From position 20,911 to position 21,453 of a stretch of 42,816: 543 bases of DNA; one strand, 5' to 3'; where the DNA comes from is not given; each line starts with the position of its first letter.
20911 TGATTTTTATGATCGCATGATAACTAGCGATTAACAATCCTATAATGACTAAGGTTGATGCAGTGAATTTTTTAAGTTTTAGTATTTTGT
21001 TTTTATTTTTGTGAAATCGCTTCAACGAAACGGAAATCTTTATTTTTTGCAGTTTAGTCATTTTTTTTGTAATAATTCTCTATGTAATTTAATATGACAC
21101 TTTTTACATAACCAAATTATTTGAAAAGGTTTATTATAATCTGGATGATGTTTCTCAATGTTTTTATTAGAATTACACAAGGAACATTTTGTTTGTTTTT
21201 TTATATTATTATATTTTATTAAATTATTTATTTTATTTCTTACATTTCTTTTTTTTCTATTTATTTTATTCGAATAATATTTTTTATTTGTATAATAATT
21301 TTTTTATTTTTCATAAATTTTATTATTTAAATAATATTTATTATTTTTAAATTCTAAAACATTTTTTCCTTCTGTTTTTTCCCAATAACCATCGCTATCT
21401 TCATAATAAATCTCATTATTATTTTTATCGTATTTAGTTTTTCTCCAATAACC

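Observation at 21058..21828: Tandem 21-aa repeat protein followed in frame, after a single TAA, by a start-less HNH-motif ORF that is ATGA-coupled to a membrane-anchored transglycosylase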

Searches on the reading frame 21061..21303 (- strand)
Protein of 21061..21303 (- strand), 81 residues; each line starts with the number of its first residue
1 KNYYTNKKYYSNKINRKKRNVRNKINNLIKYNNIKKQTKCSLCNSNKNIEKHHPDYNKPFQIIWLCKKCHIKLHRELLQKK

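Call 13: find_homologous_proteins(query=window:21061-21303:-, max_evalue=0.001)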
Query seq(81 aa): 1 candidates shared short words with the query, none scored E <= 0.001.
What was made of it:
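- Tried and rejected: Word-index protein search with the 81-aa HNH: nothing (call 13).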

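Call 33: search_protein_representatives(protein=window:21061-21303:-)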
Query: 81 residues. Proteins with E-value up to 0.001 (for the whole library): 18751; up to 1e-10: 279; up to 1e-30: 0. The best 150 are listed.
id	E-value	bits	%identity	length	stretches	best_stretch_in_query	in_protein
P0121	1.1e-22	95.9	69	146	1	2-75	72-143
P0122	6.6e-21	90.3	37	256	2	9-73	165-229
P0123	1.2e-20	89.5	56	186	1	7-78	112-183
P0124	1.3e-17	79.8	59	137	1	4-76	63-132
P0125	1.3e-17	79.8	56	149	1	4-77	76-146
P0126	2.3e-17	79.0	34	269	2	7-74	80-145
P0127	1.2e-16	76.7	39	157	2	13-77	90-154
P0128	7.2e-16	74.3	37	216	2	27-75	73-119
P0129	8.0e-16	74.1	42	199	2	14-76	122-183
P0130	8.8e-15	70.8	34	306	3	18-76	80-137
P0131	2.0e-14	69.7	42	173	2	7-76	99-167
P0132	2.6e-14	69.3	42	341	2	29-78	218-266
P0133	3.0e-14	69.1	34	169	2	6-77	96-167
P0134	3.3e-14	69.0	44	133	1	12-79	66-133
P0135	3.4e-14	68.9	46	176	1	6-75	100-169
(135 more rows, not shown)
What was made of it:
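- On HNH (beta-beta-alpha-metal) endonuclease, phage family PHROG 2340: 18,751 homologues at E<=0.001 and 279 at E<=1e-10 (call 33).
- Closest known: Phage HNH endonucleases of PHROG 2340. Same: 69% identity to the metagenomic homologue P0121 (call 33).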

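Call 35: find_encoding_contigs(protein=P0121, flank=5000)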
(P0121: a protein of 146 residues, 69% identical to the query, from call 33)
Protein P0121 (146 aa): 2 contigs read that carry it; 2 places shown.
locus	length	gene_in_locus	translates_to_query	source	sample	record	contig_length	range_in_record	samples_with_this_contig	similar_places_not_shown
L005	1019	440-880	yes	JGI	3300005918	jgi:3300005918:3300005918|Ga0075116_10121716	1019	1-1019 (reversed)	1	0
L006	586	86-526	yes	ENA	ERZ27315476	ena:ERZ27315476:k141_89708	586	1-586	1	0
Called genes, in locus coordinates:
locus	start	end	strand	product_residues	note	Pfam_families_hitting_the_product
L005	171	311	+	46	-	-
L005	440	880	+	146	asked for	-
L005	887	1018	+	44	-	?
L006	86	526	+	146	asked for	-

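Call 54: find_related_loci(query=A5, collection=metagenome_contigs, flank=4000)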
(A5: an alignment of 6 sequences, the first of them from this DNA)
Query A5 (81 aa) in metagenome_contigs; peptide patterns used: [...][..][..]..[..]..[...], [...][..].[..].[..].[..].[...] (x = any residue, [..] = any of these).
600 stretches matched a pattern (row limit reached: there are more); 325 encode a relative of the query (tblastn E <= 1e-3); the best 80 are kept; 80 distinct loci.
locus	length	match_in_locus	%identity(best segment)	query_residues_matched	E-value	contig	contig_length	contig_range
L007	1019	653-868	68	2-75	5e-29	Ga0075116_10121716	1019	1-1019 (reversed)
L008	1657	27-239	57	2-75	5e-23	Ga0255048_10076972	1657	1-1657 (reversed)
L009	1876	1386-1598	51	7-78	9e-21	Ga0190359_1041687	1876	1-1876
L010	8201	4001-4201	45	13-79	5e-19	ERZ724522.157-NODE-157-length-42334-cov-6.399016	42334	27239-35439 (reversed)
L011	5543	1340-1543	49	11-77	9e-18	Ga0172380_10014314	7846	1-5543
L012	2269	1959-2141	43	15-75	1e-17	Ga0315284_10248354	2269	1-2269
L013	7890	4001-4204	40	8-75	4e-17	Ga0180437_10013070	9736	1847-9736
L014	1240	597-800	39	7-76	1e-16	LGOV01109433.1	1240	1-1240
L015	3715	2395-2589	48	15-79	3e-16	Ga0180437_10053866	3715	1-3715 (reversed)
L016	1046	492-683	45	13-76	2e-16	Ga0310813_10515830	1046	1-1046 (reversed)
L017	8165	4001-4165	44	23-77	4e-16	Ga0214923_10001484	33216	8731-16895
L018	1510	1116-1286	55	17-74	7e-16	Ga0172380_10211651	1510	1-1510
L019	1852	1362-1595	36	4-79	1e-15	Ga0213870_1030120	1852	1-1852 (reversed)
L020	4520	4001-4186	42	15-76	2e-15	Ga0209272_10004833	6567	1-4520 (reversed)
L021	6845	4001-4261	34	5-77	2e-15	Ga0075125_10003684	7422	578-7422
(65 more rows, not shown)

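Call 60: search_protein_families(library=pfam, max_evalue=0.1, proteins=[L008:257-877:+])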
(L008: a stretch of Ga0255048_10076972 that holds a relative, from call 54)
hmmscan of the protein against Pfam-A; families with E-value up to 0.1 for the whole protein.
L008:257-877:+ (206 aa): 0 families

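Call 85: search_protein_families(library=pfam, max_evalue=0.01, proteins=[P0121, P0125, P0123])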
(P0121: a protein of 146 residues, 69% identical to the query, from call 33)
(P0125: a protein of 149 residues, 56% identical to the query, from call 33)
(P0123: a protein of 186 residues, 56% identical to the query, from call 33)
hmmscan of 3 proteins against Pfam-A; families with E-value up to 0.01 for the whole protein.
P0121 (146 aa): 1 family
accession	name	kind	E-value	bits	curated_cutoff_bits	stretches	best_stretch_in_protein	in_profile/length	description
PF23145.1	Zf_2nd_IFT121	-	0.0022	18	25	0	131-142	16-27/45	IFT121, second zinc finger domain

P0125 (149 aa): 1 family
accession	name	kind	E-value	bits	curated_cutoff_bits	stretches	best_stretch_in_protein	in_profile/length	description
PF03498.20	CDtoxinA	-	0.0062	16.6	22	1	57-112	9-67/149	Cytolethal distending toxin A/C domain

P0123 (186 aa): 0 families

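Call 92: predict_structure(alignment_id=A5)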
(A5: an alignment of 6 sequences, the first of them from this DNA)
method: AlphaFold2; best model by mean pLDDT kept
length: 81 residues; sequences in the alignment: 6
mean_pLDDT: 83.5   pTM: 0.63
mean pLDDT of the five models: 83.5, 83.4, 81.2, 81.1, 80.9
residues with pLDDT >= 90: 27; 70-90: 42; 50-70: 10; < 50: 2
segments of 3 or more residues with pLDDT < 50: none
pLDDT, mean of each block of 10 residues (from residue 1): 57 83 88 89 93 87 92 82 54
secondary structure, 60 per line:
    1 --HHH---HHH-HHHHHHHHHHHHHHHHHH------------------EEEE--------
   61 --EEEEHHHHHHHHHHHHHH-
elements in order: H13-30 E49-52 E63-66 H67-80
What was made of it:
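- On HNH (beta-beta-alpha-metal) endonuclease, phage family PHROG 2340: The AlphaFold model (pLDDT 83.5) has the order helix, beta-hairpin, helix (call 92).
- Closest known: Phage HNH endonucleases of PHROG 2340. Same: Predicted helix, zinc knuckle, beta-hairpin and helix topology (call 92).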

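Call 96: fold_search(model_id=the predicted structure, library=pdb)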
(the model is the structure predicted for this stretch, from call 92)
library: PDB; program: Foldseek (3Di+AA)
matches with E <= 10: 52; with E <= 0.001: 0
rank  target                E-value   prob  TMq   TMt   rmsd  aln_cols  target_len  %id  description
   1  9qgx_A                1.0e+00  0.66  0.46  0.33   6.1        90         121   17  SciA(H42A) endonuclease from Escherichia phage T5 in complex with 10 bp DNA (GCGC sequence 1) (released 2026-03-25)
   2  8fm1_G                1.6e+00  0.41  0.34  0.09   3.3        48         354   27  Structure of CBASS Cap5 from Pseudomonas syringae in the absence of a ligand (apo form dimer) (released 2024-02-07)
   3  9dih_A                1.7e+00  0.54  0.41  0.10   4.0        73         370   15  CBASS Pseudomonas syringae Cap5 tetramer with DNA duplex and 3'2'-c-diAMP cyclic dinucleotide ligand (released 2025-06-18)
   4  9dif_B                2.1e+00  0.30  0.33  0.08   3.9        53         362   17  CBASS Pseudomonas syringae Cap5 tetramer with DNA duplex and 3'2'-c-GAMP cyclic dinucleotide ligand (released 2025-06-18)
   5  9fbw_S                2.2e+00  0.12  0.30  0.14  11.4        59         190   24  SWR1 lacking Swc5 subunit in complex with hexasome (released 2024-10-02)
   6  4avx                  2.4e+00  0.06  0.20  0.08   8.9        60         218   18  Hepatocyte Growth Factor-Regulated Tyrosine Kinase Substrate (Hgs-Hrs) bound to an IP2 compound at 1.68 A Resolution (released 2012-06-13)
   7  9nlg_B                2.5e+00  0.25  0.31  0.08   4.6        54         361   18  CBASS Pseudomonas syringae Cap5 tetramer with 3'2'-c-GAMP cyclic dinucleotide ligand (His56Ala mutant without Mg2+ ion (released 2025-06-18)
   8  7z18_D                2.5e+00  0.23  0.31  0.10   3.4        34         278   15  E. coli C-P lyase bound to a PhnK ABC dimer and ATP (released 2022-05-25)
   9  8fmh_E                2.7e+00  0.35  0.37  0.09   4.0        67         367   19  Structure of CBASS Cap5 from Pseudomonas syringae as an activated tetramer with the cyclic dinucleotide 3'2'-c-dGAMP l (released 2024-02-07)
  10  7z17_H                2.7e+00  0.21  0.32  0.11   4.4        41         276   15  E. coli C-P lyase bound to a PhnK ABC dimer in an open conformation (released 2022-05-25)
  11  9dif_A                2.9e+00  0.21  0.35  0.09   4.6        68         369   15  CBASS Pseudomonas syringae Cap5 tetramer with DNA duplex and 3'2'-c-GAMP cyclic dinucleotide ligand (released 2025-06-18)
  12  8fvy_d                3.1e+00  0.35  0.33  0.31   2.3        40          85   10  40S subunit of the Giardia lamblia 80S ribosome (released 2024-01-24)
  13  8fmf_A                3.3e+00  0.25  0.37  0.09   4.7        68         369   16  Structure of CBASS Cap5 from Pseudomonas syringae as an activated tetramer with the cyclic dinucleotide 3'2'-c-diAMP l (released 2024-02-07)
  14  4xm5                  3.3e+00  0.15  0.37  0.14   3.8        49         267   18  C. glabrata Slx1. (released 2015-03-25)
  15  8yb6_A                3.5e+00  0.33  0.36  0.09   2.0        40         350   22  Type I-EHNH Cascade complex (released 2024-07-31)
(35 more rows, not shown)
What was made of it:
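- On HNH (beta-beta-alpha-metal) endonuclease, phage family PHROG 2340: Foldseek's best hits are HNH nucleases (T5 SciA, Cap5) but with E>=1 (call 96).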
